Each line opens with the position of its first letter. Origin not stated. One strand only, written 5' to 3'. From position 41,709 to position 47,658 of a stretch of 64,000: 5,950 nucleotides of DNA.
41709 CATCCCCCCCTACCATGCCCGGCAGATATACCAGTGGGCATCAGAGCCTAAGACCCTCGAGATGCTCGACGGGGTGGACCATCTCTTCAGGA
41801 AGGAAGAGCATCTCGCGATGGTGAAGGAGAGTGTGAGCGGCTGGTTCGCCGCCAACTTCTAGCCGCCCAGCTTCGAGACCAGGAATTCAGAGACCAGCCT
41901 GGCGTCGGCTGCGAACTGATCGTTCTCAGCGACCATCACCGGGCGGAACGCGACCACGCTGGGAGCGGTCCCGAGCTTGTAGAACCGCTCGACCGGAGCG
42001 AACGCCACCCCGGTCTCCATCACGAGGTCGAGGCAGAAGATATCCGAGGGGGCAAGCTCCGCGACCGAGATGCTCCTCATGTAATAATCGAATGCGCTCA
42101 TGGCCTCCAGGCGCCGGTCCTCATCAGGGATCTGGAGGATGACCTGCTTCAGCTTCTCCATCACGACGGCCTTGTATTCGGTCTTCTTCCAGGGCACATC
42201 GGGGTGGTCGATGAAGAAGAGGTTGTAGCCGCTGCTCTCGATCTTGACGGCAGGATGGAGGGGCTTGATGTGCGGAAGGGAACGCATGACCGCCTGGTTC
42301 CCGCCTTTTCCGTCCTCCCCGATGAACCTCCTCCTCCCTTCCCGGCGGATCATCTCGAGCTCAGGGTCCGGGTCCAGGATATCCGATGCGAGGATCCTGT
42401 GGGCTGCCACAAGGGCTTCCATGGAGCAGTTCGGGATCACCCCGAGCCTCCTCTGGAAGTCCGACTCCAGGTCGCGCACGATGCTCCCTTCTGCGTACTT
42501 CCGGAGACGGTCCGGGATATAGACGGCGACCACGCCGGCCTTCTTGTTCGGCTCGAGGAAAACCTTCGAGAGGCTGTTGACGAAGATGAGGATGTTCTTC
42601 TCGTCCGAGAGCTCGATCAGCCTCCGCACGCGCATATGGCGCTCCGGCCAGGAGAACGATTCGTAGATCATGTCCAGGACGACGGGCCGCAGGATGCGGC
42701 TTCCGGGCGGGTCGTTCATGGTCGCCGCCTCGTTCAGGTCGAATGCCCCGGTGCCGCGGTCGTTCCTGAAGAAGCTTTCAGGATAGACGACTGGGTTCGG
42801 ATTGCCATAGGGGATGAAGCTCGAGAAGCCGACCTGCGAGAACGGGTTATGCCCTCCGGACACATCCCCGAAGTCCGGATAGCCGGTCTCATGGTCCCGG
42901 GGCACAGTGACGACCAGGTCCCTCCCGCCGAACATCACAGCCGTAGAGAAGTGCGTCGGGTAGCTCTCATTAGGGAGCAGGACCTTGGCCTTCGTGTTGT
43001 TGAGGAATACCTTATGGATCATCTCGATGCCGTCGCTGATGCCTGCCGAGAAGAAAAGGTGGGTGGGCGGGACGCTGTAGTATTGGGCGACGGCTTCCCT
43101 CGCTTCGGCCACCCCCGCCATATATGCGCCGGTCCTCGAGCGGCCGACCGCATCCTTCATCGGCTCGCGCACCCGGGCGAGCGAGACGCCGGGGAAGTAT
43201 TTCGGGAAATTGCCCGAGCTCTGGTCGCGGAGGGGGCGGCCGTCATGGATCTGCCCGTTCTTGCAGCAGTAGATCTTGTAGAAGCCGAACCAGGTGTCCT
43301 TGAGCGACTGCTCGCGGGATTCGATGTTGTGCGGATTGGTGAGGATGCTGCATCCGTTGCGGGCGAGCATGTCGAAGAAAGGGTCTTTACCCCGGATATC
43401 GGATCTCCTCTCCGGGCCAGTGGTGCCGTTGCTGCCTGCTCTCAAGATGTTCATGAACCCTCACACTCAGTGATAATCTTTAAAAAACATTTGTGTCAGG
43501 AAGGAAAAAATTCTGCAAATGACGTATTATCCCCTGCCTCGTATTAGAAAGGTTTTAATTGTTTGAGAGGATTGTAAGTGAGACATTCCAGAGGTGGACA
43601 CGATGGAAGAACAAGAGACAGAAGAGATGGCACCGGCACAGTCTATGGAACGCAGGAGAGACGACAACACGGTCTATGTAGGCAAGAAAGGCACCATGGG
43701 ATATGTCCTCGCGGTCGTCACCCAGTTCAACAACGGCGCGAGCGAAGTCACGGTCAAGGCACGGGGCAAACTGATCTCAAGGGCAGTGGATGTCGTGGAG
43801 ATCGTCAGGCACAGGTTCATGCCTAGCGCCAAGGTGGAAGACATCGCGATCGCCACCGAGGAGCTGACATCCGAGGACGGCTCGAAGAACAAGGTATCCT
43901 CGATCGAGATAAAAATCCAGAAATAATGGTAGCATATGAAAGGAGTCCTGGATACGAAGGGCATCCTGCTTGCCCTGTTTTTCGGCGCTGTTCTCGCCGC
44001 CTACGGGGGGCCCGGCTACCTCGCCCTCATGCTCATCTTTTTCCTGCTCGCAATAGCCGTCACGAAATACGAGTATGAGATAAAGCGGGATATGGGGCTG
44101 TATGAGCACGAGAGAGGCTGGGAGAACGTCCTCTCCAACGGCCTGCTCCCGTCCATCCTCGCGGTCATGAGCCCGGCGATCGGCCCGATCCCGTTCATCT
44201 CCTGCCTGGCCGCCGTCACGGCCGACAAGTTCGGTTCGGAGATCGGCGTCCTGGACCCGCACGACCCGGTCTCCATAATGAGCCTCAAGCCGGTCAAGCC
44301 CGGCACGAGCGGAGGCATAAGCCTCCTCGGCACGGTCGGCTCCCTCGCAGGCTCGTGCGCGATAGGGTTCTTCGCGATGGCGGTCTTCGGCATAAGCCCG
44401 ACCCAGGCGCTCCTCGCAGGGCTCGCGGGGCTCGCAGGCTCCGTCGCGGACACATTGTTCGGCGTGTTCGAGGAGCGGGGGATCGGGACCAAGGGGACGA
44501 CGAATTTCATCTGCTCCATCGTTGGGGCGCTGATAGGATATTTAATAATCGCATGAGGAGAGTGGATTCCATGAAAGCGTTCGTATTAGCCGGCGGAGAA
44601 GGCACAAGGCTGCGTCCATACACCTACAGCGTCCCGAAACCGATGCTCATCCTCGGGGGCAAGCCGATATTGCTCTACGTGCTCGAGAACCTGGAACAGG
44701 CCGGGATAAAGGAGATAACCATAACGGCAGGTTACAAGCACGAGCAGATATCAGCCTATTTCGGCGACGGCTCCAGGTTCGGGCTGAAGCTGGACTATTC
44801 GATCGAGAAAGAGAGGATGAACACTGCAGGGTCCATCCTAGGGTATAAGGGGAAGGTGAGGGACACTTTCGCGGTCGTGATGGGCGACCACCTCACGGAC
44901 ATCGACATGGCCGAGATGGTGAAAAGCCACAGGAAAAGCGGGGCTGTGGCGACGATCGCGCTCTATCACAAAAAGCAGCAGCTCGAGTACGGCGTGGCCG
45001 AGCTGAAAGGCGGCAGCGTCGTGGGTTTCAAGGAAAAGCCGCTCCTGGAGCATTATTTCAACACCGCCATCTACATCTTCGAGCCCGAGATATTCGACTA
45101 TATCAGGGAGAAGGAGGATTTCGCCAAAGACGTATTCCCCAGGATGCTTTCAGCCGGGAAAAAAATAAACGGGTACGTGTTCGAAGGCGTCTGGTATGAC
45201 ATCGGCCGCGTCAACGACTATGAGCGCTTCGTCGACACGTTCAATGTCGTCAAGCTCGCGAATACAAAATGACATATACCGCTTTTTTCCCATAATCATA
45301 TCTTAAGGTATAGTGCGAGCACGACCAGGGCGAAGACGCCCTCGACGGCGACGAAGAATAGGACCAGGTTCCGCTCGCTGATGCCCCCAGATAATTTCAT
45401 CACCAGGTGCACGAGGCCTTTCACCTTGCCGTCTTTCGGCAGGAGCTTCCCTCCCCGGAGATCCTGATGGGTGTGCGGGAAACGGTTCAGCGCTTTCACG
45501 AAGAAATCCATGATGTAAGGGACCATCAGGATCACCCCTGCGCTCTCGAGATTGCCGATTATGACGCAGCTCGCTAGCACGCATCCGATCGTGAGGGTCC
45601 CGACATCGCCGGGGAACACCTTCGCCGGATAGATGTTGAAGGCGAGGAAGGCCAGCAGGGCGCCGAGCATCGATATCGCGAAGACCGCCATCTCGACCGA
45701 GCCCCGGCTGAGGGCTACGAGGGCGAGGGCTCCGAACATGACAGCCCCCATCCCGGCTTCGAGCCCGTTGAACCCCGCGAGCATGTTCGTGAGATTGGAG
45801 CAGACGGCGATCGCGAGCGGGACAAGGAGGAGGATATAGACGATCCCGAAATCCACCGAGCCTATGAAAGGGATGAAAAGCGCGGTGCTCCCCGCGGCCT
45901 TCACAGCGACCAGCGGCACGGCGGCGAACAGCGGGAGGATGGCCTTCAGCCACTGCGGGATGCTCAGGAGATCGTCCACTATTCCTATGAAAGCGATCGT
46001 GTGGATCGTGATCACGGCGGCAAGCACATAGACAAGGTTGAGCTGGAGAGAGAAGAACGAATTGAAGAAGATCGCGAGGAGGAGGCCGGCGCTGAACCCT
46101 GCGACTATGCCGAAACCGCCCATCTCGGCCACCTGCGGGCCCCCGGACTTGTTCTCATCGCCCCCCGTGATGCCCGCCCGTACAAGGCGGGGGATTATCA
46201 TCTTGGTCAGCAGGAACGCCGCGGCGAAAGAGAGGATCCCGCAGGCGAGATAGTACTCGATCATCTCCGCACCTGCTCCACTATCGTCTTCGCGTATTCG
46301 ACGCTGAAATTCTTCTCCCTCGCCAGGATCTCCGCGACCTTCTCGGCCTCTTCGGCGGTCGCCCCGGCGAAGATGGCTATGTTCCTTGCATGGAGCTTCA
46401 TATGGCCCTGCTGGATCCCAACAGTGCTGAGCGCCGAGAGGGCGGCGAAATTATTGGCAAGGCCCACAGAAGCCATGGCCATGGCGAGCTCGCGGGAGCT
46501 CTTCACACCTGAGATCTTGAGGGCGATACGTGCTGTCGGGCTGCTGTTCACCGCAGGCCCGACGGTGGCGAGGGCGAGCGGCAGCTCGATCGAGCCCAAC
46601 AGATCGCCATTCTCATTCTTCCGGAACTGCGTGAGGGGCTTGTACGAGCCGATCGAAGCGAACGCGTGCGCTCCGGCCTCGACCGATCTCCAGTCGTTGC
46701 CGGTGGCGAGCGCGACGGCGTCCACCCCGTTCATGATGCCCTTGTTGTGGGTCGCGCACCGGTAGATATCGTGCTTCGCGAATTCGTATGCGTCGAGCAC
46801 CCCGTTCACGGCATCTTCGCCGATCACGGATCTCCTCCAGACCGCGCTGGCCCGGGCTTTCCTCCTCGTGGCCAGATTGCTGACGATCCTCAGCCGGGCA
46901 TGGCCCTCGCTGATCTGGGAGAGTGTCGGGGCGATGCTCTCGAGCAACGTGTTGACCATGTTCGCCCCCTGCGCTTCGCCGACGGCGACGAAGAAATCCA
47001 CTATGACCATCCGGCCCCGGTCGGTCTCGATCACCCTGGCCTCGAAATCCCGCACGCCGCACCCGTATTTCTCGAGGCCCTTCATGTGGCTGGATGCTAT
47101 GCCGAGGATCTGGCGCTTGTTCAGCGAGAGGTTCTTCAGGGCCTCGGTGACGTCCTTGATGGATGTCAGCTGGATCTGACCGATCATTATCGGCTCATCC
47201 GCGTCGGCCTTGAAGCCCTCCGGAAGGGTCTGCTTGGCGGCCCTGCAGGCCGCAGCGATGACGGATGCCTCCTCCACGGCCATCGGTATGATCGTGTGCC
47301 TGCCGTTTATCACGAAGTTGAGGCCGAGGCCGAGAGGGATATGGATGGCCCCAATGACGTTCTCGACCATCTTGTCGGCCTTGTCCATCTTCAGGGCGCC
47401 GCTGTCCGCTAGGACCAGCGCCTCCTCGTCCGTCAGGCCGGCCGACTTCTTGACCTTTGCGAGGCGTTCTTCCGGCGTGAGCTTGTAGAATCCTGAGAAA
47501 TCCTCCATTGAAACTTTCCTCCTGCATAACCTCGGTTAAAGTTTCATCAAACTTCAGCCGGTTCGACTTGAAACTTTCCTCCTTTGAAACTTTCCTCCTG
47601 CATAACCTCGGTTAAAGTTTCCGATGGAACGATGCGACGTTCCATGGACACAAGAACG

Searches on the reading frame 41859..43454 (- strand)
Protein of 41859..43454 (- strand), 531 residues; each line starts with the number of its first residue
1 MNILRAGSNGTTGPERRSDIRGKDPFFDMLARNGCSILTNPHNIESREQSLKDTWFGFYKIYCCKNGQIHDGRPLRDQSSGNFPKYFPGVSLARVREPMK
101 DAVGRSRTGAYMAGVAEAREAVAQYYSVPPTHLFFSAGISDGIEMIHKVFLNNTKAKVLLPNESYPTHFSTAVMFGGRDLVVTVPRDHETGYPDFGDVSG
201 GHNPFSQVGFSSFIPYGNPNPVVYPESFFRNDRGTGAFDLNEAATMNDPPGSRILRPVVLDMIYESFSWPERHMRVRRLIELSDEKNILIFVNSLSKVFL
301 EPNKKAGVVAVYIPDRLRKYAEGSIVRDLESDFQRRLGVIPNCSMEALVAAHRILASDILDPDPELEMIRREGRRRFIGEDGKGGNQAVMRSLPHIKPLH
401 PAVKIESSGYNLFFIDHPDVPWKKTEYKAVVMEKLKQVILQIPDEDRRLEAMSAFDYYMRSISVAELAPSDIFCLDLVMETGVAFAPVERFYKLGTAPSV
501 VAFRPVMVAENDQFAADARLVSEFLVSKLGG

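Call 24: search_protein_families(library=ncbifam, max_evalue=0.00001, proteins=[window:41859-43454:-])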
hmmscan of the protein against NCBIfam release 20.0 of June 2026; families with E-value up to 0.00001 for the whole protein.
window:41859-43454:- (531 aa): 2 families
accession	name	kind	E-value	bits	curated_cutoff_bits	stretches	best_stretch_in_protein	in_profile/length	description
NF006230.0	PRK08363.1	equivalog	4.4e-07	29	534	1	120-310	83-250/398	alanine aminotransferase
TIGR01265.1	tyr_nico_aTase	subfamily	1.4e-06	27.6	292.45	0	95-173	53-138/403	tyrosine/nicotianamine family aminotransferase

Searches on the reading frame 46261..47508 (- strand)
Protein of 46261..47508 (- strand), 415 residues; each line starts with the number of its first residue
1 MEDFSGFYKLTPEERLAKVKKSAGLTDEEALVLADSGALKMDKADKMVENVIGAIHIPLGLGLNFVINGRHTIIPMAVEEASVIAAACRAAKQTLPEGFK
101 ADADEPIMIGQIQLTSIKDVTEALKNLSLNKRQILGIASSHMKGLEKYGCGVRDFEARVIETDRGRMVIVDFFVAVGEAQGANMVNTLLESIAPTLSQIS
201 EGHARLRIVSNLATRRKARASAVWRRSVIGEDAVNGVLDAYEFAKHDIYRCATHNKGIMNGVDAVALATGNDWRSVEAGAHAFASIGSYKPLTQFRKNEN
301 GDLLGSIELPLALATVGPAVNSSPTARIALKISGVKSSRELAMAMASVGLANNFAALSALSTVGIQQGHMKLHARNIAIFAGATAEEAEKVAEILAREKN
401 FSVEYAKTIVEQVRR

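Call 24: search_protein_families(library=ncbifam, max_evalue=0.00001, proteins=[window:46261-47508:-])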
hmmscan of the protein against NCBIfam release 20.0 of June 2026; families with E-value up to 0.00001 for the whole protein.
window:46261-47508:- (415 aa): 2 families
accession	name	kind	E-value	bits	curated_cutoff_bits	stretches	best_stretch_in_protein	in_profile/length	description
TIGR00532.1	HMG_CoA_R_NAD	equivalog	4.9e-109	365.2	259.95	1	5-374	25-395/395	hydroxymethylglutaryl-CoA reductase, degradative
TIGR00533.1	HMG_CoA_R_NADP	equivalog_domain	4.3e-10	39.1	441.8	1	44-372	58-400/402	hydroxymethylglutaryl-CoA reductase (NADPH)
